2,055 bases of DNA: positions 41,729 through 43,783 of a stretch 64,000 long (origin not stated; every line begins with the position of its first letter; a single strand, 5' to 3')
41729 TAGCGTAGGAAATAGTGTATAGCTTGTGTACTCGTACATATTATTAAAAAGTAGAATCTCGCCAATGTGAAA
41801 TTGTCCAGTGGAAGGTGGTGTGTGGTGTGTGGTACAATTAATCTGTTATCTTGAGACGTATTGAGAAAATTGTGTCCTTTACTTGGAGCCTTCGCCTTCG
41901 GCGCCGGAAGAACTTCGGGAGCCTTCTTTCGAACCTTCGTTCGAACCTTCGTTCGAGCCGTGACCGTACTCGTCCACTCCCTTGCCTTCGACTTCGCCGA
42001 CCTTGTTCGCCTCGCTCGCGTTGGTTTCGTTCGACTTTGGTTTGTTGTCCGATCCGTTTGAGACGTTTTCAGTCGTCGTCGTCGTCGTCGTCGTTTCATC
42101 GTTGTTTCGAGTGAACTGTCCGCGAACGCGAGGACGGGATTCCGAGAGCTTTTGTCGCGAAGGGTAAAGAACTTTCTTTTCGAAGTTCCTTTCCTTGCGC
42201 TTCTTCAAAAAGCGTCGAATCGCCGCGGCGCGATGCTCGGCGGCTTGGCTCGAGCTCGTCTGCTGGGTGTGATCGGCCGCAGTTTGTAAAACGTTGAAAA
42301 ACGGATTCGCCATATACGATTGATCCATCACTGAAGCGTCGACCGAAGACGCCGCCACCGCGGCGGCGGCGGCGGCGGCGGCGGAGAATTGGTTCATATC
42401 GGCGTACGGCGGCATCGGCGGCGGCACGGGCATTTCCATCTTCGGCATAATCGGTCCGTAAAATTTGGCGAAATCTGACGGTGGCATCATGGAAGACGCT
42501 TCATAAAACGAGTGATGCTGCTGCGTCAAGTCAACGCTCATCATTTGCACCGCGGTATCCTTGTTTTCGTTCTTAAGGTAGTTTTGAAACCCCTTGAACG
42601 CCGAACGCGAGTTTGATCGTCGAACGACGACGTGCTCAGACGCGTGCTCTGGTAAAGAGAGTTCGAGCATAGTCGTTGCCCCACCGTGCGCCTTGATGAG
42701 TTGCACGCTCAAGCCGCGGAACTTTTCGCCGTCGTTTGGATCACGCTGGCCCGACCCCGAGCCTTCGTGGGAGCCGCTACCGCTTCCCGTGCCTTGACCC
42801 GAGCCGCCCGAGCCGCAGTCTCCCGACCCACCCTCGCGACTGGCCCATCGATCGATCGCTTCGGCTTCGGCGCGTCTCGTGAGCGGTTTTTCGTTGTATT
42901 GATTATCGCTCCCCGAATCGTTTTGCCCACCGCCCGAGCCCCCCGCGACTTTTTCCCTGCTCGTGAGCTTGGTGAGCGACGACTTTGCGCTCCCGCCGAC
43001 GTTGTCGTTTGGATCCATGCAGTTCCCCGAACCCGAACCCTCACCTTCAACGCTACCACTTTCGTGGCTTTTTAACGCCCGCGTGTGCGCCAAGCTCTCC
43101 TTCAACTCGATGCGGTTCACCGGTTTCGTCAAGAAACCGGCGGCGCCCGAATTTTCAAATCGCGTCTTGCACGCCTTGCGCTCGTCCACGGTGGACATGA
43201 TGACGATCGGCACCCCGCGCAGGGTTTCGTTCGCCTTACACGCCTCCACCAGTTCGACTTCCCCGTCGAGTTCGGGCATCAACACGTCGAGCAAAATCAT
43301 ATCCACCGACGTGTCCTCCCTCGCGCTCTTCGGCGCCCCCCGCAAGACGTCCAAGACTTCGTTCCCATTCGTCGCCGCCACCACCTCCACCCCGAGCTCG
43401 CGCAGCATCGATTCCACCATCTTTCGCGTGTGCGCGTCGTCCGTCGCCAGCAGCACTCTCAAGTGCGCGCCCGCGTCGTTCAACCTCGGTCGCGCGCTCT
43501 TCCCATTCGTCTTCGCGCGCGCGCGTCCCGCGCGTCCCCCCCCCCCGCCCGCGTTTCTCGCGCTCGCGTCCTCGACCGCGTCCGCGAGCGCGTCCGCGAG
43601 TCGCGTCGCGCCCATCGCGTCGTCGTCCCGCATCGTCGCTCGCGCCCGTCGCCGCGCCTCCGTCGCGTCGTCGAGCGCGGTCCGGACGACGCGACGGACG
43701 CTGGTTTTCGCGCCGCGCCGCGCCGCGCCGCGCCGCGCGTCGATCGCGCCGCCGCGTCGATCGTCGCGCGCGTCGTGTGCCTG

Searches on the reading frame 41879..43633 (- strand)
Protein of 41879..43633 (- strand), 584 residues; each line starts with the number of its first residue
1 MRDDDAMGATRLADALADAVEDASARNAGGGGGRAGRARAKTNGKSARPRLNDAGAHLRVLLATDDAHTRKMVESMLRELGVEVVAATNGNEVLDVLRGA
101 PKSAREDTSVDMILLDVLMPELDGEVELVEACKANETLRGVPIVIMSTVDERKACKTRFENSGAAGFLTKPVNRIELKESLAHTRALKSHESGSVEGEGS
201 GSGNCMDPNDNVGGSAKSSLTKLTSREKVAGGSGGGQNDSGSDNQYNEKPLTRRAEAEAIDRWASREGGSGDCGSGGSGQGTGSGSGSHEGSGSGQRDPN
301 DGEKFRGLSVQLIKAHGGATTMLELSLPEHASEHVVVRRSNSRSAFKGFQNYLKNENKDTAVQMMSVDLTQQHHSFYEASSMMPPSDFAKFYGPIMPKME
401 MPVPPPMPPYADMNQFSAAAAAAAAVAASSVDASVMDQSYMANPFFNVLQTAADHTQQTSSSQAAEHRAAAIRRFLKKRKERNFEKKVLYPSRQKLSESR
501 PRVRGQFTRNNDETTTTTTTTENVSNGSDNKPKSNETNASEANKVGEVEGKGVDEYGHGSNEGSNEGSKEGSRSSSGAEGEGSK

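Call 61: search_protein_families(library=pfam, proteins=[window:41879-43633:-], max_evalue=0.00001)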
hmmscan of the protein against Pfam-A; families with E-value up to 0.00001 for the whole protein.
window:41879-43633:- (584 aa): 2 families
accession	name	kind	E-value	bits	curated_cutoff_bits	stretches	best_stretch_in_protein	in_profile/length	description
PF00072.30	Response_reg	-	2.2e-15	57.2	30.2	1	60-181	1-110/111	Response regulator receiver domain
PF06203.19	CCT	-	4.6e-15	55.8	28.4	1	468-510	1-43/44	CCT motif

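Call 68: search_solved_structures(query=window:41879-43633:-, max_evalue=0.00001)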
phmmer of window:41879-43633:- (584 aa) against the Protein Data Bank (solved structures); distinct sequences matched with E-value up to 0.00001: 60.
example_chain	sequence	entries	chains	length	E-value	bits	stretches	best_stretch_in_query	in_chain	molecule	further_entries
8phx_A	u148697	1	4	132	4.3e-12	48.7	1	56-182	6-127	Histidine protein kinase SLN1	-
3heb_A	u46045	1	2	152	7e-12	48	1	60-175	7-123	Response regulator receiver domain protein (CheY)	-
9xzo_A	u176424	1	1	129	3.4e-09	39.2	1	59-189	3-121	De novo protein M1X0B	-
9g85_A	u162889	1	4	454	3.6e-09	39.1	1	82-177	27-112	Response regulator PleD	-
9g86_A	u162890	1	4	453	3.7e-09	39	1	103-177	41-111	Response regulator PleD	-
2wb4_A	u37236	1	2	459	3.8e-09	39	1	82-177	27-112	DIGUANYLATE CYCLASE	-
1w25_A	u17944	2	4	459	4e-09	38.9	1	103-177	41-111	STALKED-CELL DIFFERENTIATION CONTROLLING PROTEIN | RESPONSE REGULATOR PLED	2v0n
8pdc_A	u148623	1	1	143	1.3e-08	37.3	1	50-183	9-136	histidine kinase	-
6xvu_A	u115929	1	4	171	1.4e-07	33.9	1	47-173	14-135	Response regulator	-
4ja2_A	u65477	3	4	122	1.8e-07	33.5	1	59-183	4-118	Response regulator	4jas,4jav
4hnq_A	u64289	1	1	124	2.3e-07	33.1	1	56-181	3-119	Chemotaxis protein CheY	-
3cg4_A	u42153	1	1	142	2.6e-07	33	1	60-184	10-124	Response regulator receiver domain protein (CheY-like)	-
5brj_A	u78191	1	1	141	3.2e-07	32.6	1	61-173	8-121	Two component response regulator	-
1s8n_A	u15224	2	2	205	5.1e-07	32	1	53-181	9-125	putative antiterminator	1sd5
4h60_A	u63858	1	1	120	6.5e-07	31.6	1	59-180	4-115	Chemotaxis protein CheY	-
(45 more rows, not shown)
